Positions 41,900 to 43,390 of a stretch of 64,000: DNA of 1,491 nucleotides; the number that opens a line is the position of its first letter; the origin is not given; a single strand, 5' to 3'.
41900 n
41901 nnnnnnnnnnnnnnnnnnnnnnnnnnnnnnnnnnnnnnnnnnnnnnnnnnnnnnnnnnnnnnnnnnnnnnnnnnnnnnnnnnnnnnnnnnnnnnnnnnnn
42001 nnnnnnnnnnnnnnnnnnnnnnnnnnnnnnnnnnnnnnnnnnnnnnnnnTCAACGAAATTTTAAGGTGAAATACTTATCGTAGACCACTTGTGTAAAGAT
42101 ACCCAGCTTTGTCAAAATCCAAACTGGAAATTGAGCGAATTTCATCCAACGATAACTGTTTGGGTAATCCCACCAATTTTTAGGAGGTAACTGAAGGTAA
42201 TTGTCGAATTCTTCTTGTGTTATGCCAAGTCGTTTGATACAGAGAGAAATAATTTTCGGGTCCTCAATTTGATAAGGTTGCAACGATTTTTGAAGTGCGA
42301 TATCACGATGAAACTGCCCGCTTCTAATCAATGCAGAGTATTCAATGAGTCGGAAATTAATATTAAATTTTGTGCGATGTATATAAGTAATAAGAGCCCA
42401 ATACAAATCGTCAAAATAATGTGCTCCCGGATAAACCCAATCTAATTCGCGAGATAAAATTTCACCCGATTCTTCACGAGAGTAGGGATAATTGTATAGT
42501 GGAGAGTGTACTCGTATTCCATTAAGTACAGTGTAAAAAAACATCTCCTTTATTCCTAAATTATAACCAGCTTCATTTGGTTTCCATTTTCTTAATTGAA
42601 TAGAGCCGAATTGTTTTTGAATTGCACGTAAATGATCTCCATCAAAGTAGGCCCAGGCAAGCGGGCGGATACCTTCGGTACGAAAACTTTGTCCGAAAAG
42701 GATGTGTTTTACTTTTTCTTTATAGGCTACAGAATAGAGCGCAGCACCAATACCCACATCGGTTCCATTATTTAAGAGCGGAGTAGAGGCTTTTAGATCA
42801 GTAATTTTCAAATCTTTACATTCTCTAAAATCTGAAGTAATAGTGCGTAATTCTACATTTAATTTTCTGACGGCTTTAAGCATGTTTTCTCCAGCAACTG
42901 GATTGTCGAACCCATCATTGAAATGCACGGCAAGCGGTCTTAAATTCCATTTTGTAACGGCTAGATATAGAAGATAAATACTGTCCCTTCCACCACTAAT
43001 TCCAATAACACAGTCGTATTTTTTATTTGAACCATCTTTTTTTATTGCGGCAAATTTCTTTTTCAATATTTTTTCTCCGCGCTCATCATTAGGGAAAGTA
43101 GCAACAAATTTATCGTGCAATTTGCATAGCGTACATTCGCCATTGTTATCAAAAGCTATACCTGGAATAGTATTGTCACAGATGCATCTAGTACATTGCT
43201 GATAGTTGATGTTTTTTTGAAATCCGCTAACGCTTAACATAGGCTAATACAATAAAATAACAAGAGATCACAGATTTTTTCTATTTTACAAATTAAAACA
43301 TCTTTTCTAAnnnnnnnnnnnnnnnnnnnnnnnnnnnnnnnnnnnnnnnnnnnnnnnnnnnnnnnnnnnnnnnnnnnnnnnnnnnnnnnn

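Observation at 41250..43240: Split NadE-like arrangement: PP-loop sugar amidotransferase coupled to a nitrilase-superfamily hydrolase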

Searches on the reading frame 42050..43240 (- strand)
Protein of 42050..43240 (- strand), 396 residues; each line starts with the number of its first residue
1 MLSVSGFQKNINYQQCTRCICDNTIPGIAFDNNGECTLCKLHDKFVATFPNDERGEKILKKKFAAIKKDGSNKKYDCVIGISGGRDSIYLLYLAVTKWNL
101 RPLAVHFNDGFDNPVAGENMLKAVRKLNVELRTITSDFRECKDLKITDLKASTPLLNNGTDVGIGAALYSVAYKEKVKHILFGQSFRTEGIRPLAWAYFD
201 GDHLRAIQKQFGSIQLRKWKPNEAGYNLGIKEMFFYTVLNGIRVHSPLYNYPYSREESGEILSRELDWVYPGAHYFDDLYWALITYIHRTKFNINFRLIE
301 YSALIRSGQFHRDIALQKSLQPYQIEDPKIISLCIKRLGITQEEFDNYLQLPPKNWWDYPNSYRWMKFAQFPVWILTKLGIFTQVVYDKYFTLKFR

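Call 3: search_protein_families(library=pfam, proteins=[window:42050-43240:-], max_evalue=0.01)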
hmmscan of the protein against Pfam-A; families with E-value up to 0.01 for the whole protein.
window:42050-43240:- (396 aa): 0 families

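Call 4: search_protein_families(library=ncbifam, proteins=[window:42050-43240:-], max_evalue=0.01)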
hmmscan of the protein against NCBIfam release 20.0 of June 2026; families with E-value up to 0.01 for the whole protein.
window:42050-43240:- (396 aa): 2 families
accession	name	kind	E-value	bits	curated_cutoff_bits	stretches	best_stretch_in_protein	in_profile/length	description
TIGR03573.1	WbuX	subfamily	2.2e-53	181.9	203.2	1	14-349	2-343/344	N-acetyl sugar amidotransferase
TIGR02432.1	lysidine_TilS_N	equivalog_domain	0.0057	16.6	93.6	0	77-140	2-70/189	tRNA lysidine(34) synthetase TilS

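Call 9: find_homologous_proteins(query=window:42050-43240:-)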
Query window:42050-43240:- (396 aa): 3035 proteins with E <= 0.001 among 5351 candidates; the best 120 are listed.
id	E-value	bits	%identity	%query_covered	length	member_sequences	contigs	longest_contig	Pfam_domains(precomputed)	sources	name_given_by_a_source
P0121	3.7e-247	838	87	100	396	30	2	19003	-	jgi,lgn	jgi:hypothetical protein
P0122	1.1e-237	807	84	100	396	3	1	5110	-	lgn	-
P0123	3.6e-235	799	83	100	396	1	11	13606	-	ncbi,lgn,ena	-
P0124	1.3e-233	794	82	100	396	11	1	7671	-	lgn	-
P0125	2.0e-233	793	81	100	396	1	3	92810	-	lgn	-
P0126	2.8e-233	792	83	100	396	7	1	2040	-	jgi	jgi:hypothetical protein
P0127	1.2e-232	790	83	100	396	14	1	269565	-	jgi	jgi:hypothetical protein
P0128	1.4e-232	790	82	100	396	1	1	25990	-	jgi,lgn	-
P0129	2.4e-232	789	83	100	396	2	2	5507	-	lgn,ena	-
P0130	5.9e-232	788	82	100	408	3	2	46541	-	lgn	-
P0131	8.9e-232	787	81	100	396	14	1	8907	-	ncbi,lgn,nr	ncbi:MAG: N-acetyl sugar amidotransferase [Bacteroidetes bacterium]|nr:N-acetyl sugar amidotransfera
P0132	1.4e-231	787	82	100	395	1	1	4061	-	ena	-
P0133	3.1e-231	786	82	100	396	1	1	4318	-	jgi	jgi:tRNA(Ile)-lysidine synthase TilS/MesJ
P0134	3.6e-231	785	81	100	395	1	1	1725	-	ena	-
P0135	3.9e-231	785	81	100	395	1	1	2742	-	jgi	jgi:hypothetical protein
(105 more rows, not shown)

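Call 10: find_related_loci(query=window:42050-43240:-, collection=genome_contigs, flank=10000)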
Query window:42050-43240:- (396 aa) in genome_contigs; peptide patterns used: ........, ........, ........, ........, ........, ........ (x = any residue, [..] = any of these).
187 stretches matched a pattern; 124 encode a relative of the query (tblastn E <= 1e-3); the best 80 are kept; 80 distinct loci.
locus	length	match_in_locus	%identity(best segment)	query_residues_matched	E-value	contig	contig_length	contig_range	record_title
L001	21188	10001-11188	91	1-396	0e+0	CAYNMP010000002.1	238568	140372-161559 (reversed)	MAG TPA_asm: uncultured Chitinophagaceae bacterium isolate SRP199154_co2_124 genome assembly, contig: NODE_13_length_238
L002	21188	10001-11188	90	1-396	0e+0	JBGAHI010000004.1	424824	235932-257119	MAG: Chitinophagales bacterium isolate MAG_MBR_H125.23 MBRH125-23_opera_contig_162, whole genome shotgun sequence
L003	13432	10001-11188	87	1-396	0e+0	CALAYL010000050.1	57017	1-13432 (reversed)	MAG TPA_asm: uncultured Bacteroidetes bacterium isolate SRR5576005_bin.105_CONCOCT_v1.1_MAG genome assembly, contig: ERZ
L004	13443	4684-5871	83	1-396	0e+0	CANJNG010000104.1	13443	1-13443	MAG: Bacteroidetes bacterium isolate RH-23may17-554 genome assembly, contig: RH-23may17-C35417, whole genome shotgun seq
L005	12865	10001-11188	82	1-396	0e+0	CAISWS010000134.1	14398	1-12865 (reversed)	MAG: uncultured Bacteroidetes bacterium isolate AM3_bin-0905 genome assembly, contig: bin-0905:134/527, whole genome sho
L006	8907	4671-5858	81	1-396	0e+0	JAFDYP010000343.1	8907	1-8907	MAG: Bacteroidetes bacterium isolate SZAS-58 CK_MAG-92__343__length-8907, whole genome shotgun sequence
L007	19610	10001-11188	81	1-396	0e+0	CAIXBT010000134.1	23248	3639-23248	MAG: uncultured Bacteroidetes bacterium isolate Umea_bin-04588 genome assembly, contig: bin-04588:134/430, whole genome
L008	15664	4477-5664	80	1-396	0e+0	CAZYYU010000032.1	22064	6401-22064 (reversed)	MAG TPA_asm: uncultured Gammaproteobacteria bacterium isolate SRP262948_co1_186 genome assembly, contig: NODE_2198_lengt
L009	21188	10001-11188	79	1-396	0e+0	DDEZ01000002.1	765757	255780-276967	MAG TPA_asm: Bacteroidetes bacterium UBA1941 UBA1941_contig_1726, whole genome shotgun sequence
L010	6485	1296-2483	80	1-396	0e+0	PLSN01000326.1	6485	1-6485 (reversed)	MAG: Bacteroidetes bacterium isolate bog_973 73.20120700_S1D.351_contig_903230, whole genome shotgun sequence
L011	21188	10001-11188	78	1-396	0e+0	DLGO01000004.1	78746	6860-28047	MAG TPA_asm: Bacteroidetes bacterium UBA7692 UBA7692_contig_5977, whole genome shotgun sequence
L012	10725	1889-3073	73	1-395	0e+0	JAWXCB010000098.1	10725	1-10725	MAG: Chitinophagales bacterium isolate MP9P1.11 k99_2033023, whole genome shotgun sequence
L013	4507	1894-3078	72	1-395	0e+0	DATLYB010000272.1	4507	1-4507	MAG TPA_asm: Chitinophagales bacterium isolate SMAG_U13261 k141_177032, whole genome shotgun sequence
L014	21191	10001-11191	70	1-396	0e+0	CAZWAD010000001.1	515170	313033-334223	MAG TPA_asm: uncultured Chitinophaga sp. isolate SRP287453_co1_292 genome assembly, contig: NODE_2_length_515170_cov_10.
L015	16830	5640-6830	73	1-396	0e+0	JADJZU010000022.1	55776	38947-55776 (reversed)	MAG: Bacteroidetes bacterium isolate Lyne_18-Q3-R50-59_MAXAC.253 tig00031280-10-555070, whole genome shotgun sequence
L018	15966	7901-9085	72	1-395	0e+0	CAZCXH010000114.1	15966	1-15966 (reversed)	MAG TPA_asm: uncultured Chitinophagaceae bacterium isolate SRP173033_co3_70 genome assembly, contig: NODE_4582_length_15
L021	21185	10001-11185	67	1-396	0e+0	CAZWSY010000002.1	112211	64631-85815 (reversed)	MAG TPA_asm: uncultured Lishizhenia sp. isolate SRP278252_co3_39 genome assembly, contig: NODE_135_length_112211_cov_9.5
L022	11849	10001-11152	66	13-396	0e+0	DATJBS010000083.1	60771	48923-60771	MAG TPA_asm: Chitinophagales bacterium isolate SMAG_U15360 k141_14991, whole genome shotgun sequence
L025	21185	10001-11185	65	1-396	4e-180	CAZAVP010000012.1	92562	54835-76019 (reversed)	MAG TPA_asm: uncultured Chryseobacterium sp. isolate SRP220891_co3_210 genome assembly, contig: NODE_128_length_92562_co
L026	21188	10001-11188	78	1-396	0e+0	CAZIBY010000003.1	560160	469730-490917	MAG TPA_asm: uncultured Chitinophagaceae bacterium isolate binchicken_co284_129 genome assembly, contig: NODE_10_length_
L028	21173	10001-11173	61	1-391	6e-169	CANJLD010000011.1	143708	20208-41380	MAG: Bacteroidetes bacterium isolate RH-23may17-677 genome assembly, contig: RH-23may17-C686, whole genome shotgun seque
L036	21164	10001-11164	59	4-391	9e-165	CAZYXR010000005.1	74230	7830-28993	MAG TPA_asm: uncultured Chitinophagaceae bacterium isolate binchicken_co179_76 genome assembly, contig: NODE_1286_length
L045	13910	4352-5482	61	15-391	4e-162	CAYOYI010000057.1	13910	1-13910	MAG TPA_asm: uncultured Chitinophagaceae bacterium isolate SRP237561_co1_268 genome assembly, contig: NODE_7925_length_1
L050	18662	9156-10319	59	4-391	5e-161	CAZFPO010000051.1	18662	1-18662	MAG TPA_asm: uncultured Lentimicrobiaceae bacterium isolate SRP263991_co7_873 genome assembly, contig: NODE_4928_length_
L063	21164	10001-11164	59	4-391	4e-158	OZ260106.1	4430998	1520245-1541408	MAG: uncultured Bacteroidia bacterium isolate CRY1-m2-bin03 genome assembly, chromosome: 1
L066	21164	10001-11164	58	4-391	5e-158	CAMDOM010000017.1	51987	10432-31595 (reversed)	MAG: Chryseobacterium gleum isolate TrE-03may19-215 genome assembly, contig: TrE-03may19-C377, whole genome shotgun sequ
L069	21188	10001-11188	56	4-393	2e-156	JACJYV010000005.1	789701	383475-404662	MAG: Bacteroidia bacterium isolate HK-STAS-BACT-47 HK-STAS-BACT-47_5, whole genome shotgun sequence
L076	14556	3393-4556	59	4-391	5e-165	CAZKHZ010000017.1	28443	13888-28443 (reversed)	MAG TPA_asm: uncultured Chitinophagaceae bacterium isolate SRP128246_co1_483 genome assembly, contig: NODE_2861_length_2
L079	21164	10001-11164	57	4-391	9e-154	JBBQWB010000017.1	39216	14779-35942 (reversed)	MAG: Bacteroidales bacterium isolate Co_metawrap_2037 Cmw_2037_k141_1603466_length_39216_cov_12.9988, whole genome shotg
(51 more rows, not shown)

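Call 15: search_protein_families(library=pfam, proteins=[L002:1859-3289:+, L022:9111-9821:+, L066:14487-15494:-, L026:5952-7034:+, L025:17863-19236:+, L002:5150-6616:+, L021:1108-1950:-, L008:8110-9018:-, L028:4502-5731:-, L025:19866-20741:+], max_evalue=0.0001)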
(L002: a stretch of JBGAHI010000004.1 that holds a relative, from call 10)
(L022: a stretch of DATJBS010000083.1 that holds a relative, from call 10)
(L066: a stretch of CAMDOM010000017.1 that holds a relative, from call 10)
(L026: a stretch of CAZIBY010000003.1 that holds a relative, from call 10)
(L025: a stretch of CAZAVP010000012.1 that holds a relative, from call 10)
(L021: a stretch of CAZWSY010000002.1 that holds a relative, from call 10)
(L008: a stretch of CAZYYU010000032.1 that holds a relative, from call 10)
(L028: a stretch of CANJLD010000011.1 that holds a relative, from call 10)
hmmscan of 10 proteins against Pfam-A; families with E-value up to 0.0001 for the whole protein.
L002:1859-3289:+ (476 aa): 1 family
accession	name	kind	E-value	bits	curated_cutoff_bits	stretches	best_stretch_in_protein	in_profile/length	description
PF04055.27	Radical_SAM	-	1.1e-22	81.5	29.5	1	206-367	1-166/166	Radical SAM superfamily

L022:9111-9821:+ (236 aa): 1 family
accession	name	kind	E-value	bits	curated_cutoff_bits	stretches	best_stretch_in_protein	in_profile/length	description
PF00535.33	Glycos_transf_2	-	1e-20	74.8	23.3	1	7-133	1-129/168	Glycosyl transferase family 2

L066:14487-15494:- (335 aa): 5 families
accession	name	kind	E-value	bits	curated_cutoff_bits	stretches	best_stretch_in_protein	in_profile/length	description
PF01408.29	GFO_IDH_MocA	-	3.8e-28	99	24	1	1-120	1-120/120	Oxidoreductase family, NAD-binding Rossmann fold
PF22725.1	GFO_IDH_MocA_C3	-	9e-13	48.7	27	1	128-232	1-118/124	GFO/IDH/MocA C-terminal domain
PF02894.22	GFO_IDH_MocA_C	-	7.7e-10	39.4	22.9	1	132-328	1-213/218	Oxidoreductase family, C-terminal alpha/beta domain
PF03807.23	F420_oxidored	-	4.6e-08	34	21.6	1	3-87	2-86/94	NADP oxidoreductase coenzyme F420-dependent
PF03446.21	NAD_binding_2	-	7.5e-05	23.2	21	0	2-112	1-110/161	NAD binding domain of 6-phosphogluconate dehydrogenase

L026:5952-7034:+ (360 aa): 1 family
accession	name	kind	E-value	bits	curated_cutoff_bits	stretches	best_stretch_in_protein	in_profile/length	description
PF13472.12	Lipase_GDSL_2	-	4.9e-07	30.9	32.9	1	103-329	1-176/178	GDSL-like Lipase/Acylhydrolase family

L025:17863-19236:+ (457 aa): 2 families
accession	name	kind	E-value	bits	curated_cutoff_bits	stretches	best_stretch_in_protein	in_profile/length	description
PF04055.27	Radical_SAM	-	1.4e-17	64.8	29.5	1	131-294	5-165/166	Radical SAM superfamily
PF13186.11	SPASM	-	5.9e-07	30.1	21.5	1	35-96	1-66/67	Iron-sulfur cluster-binding domain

L002:5150-6616:+ (488 aa): 0 families

L021:1108-1950:- (280 aa): 1 family
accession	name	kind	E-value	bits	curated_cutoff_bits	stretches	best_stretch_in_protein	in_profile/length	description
PF22814.2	WelO5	-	1.2e-33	117.3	27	1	128-279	129-276/277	Carrier-protein-independent halogenase WelO5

L008:8110-9018:- (302 aa): 0 families

L028:4502-5731:- (409 aa): 0 families

L025:19866-20741:+ (291 aa): 0 families

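Call 17: search_protein_families(library=pfam, proteins=[L036:9235-9885:+, L050:8480-9100:+, L079:7398-8018:+, L063:7881-9302:+, L045:5485-6843:+, L069:11241-12608:-, L045:3176-4219:-, L076:1949-2803:-, L063:6852-7625:+, L018:6713-7669:-], max_evalue=0.001)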
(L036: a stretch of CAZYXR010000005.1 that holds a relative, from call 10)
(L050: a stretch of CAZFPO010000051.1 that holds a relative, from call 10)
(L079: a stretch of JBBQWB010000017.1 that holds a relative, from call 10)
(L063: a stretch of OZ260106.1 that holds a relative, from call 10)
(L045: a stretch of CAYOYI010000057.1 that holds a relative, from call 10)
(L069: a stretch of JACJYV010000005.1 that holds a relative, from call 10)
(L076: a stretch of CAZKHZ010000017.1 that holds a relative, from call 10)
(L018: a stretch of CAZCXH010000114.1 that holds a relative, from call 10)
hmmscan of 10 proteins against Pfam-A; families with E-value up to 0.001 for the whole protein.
L036:9235-9885:+ (216 aa): 2 families
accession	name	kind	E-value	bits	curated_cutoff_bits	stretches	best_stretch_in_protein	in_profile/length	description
PF03741.22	TerC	-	7.3e-41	140.3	27.8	1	2-169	22-176/178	Integral membrane protein TerC family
PF04332.21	DUF475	-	9.2e-07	29.4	27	1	94-172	183-263/293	Protein of unknown function (DUF475)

L050:8480-9100:+ (206 aa): 2 families
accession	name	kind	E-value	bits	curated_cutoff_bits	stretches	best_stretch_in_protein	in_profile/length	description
PF01693.22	Cauli_VI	-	1.4e-21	76.9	21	1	6-47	1-42/44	Ribonuclease H1 N-terminal domain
PF00075.30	RNase_H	-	5.8e-08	33.4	25.8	1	79-173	7-103/141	RNase H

L079:7398-8018:+ (206 aa): 2 families
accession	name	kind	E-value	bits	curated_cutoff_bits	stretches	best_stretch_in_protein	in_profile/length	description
PF01693.22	Cauli_VI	-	2.3e-19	69.8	21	1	6-47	1-42/44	Ribonuclease H1 N-terminal domain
PF00075.30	RNase_H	-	1.8e-07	31.9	25.8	1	79-172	7-105/141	RNase H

L063:7881-9302:+ (473 aa): 0 families

L045:5485-6843:+ (452 aa): 2 families
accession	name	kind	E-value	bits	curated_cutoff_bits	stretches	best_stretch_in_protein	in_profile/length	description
PF01569.27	PAP2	-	7e-09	36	27.2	1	316-434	9-117/130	PAP2 superfamily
PF22778.2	VCPO_2nd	-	2.7e-07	31.2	27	0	346-443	60-168/177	VCPO second helical-bundle domain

L069:11241-12608:- (455 aa): 4 families
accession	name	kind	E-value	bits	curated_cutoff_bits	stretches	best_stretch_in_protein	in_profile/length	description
PF03721.20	UDPG_MGDP_dh_N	-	5.3e-41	140.7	27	1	30-205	3-181/187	UDP-glucose/GDP-mannose dehydrogenase family, NAD binding domain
PF00984.24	UDPG_MGDP_dh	-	1.3e-30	105.7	25.4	1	227-317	3-93/94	UDP-glucose/GDP-mannose dehydrogenase family, central domain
PF03720.21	UDPG_MGDP_dh_C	-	7.6e-20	71.7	30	1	344-438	1-101/103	UDP-glucose/GDP-mannose dehydrogenase family, UDP binding domain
PF03446.21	NAD_binding_2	-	1.2e-07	32.3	21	1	30-156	2-104/161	NAD binding domain of 6-phosphogluconate dehydrogenase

L045:3176-4219:- (347 aa): 6 families
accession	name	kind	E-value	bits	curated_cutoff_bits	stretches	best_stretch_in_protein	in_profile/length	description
PF01266.30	DAO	-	1e-15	58.6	27.9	1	3-182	2-202/353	FAD dependent oxidoreductase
PF13450.12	NAD_binding_8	-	7.9e-06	26.5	21.9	1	5-50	1-48/68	NAD(P)-binding Rossmann-like domain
PF02737.24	3HCDH_N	-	4.2e-05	24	22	1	2-46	1-45/180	3-hydroxyacyl-CoA dehydrogenase, NAD binding domain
PF00070.33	Pyr_redox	-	4.9e-05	24.2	22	0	2-39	1-42/82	Pyridine nucleotide-disulphide oxidoreductase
PF01210.29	NAD_Gly3P_dh_N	-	8e-05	23.1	23.1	1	2-40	1-39/158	NAD-dependent glycerol-3-phosphate dehydrogenase N-terminus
PF02254.24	TrkA_N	-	0.00028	21.6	23.8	1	3-42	1-40/116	TrkA-N domain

L076:1949-2803:- (284 aa): 2 families
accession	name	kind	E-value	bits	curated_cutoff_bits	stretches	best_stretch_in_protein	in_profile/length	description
PF18075.7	FtsX_ECD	-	1.7e-15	57.8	23.5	1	47-139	3-96/96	FtsX extracellular domain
PF02687.27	FtsX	-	1.6e-09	38.3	25.5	1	162-276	2-116/120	FtsX-like permease C-terminal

L063:6852-7625:+ (257 aa): 1 family
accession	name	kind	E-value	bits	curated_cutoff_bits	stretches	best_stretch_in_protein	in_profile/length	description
PF05118.21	Asp_Arg_Hydrox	-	8.2e-33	113.9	22.6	1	36-188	1-155/157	Aspartyl/Asparaginyl beta-hydroxylase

L018:6713-7669:- (318 aa): 6 families
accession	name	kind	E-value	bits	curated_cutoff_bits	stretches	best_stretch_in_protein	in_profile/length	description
PF01370.27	Epimerase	-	7.8e-24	84.8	20.9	1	6-233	1-230/240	NAD dependent epimerase/dehydratase family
PF04321.23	RmlD_sub_bind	-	1.9e-12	47.3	27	1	5-156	2-137/287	RmlD substrate binding domain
PF16363.11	GDP_Man_Dehyd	-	2.5e-12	47.3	27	1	7-170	1-179/332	GDP-mannose 4,6 dehydratase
PF02719.21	Polysacc_synt_2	-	5e-05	23.1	20.2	1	6-115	1-124/293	Polysaccharide biosynthesis protein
PF01073.25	3Beta_HSD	-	8.7e-05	22.1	22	1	7-130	1-127/280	3-beta hydroxysteroid dehydrogenase/isomerase family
PF07993.18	NAD_binding_4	-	0.00031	20.4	20.1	1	70-209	89-242/258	Male sterility protein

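Call 22: search_solved_structures(query=window:42050-43240:-, max_evalue=0.01, show_alignments=1)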
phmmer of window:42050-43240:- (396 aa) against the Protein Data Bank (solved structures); distinct sequences matched with E-value up to 0.01: 1.
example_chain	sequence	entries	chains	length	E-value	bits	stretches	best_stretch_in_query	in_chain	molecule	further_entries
8wex_A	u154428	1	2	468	7e-08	35.1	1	28-111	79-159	N-acetyl sugar amidotransferase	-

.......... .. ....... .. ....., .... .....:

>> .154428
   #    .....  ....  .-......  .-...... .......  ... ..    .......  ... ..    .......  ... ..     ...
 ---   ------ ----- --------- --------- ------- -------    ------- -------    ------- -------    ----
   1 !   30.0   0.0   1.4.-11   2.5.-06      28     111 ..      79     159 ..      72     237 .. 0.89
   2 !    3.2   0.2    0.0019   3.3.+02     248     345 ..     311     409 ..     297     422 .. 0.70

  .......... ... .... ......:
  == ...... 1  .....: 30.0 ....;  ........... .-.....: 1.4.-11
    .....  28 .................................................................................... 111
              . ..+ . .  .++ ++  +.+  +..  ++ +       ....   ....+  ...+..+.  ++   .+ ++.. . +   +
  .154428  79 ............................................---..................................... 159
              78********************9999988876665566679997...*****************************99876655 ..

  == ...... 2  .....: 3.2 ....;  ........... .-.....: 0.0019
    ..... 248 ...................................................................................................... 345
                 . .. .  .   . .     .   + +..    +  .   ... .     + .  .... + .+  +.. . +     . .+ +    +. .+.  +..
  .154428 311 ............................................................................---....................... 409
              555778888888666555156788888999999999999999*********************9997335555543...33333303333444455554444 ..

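Call 52: predict_structure(alignment_id=A2)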
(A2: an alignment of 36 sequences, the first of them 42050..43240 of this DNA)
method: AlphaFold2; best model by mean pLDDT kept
length: 396 residues; sequences in the alignment: 36
mean_pLDDT: 91.2   pTM: 0.90
mean pLDDT of the five models: 91.2, 89.0, 88.6, 88.3, 88.0
residues with pLDDT >= 90: 287; 70-90: 100; 50-70: 5; < 50: 4
segments of 3 or more residues with pLDDT < 50: 194-197
pLDDT, mean of each block of 10 residues (from residue 1): 90 95 90 93 92 96 97 97 95 98 96 94 98 93 94 87 93 98 88 59 92 94 92 92 93 94 97 86 92 92 94 94 87 94 96 90 80 82 80 72
secondary structure, 60 per line:
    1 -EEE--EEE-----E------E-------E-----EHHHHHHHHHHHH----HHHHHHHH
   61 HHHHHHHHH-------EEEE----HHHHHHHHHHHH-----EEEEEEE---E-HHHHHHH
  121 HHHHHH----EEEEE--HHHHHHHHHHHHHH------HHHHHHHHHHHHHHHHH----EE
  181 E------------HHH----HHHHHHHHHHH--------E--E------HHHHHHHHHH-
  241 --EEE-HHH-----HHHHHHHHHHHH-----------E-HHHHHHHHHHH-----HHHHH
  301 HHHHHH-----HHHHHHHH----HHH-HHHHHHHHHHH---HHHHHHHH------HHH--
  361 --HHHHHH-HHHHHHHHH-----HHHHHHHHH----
elements in order: E2-4 E7-9 H37-48 H53-69 E77-80 H85-96 E102-108 H114-126 E131-135 H138-151 H158-174 E179-181 H201-211 H230-239 E243-245 H255-266 H280-290 H296-306 H312-319 H328-338 H342-349 H363-368 H370-378 H384-392
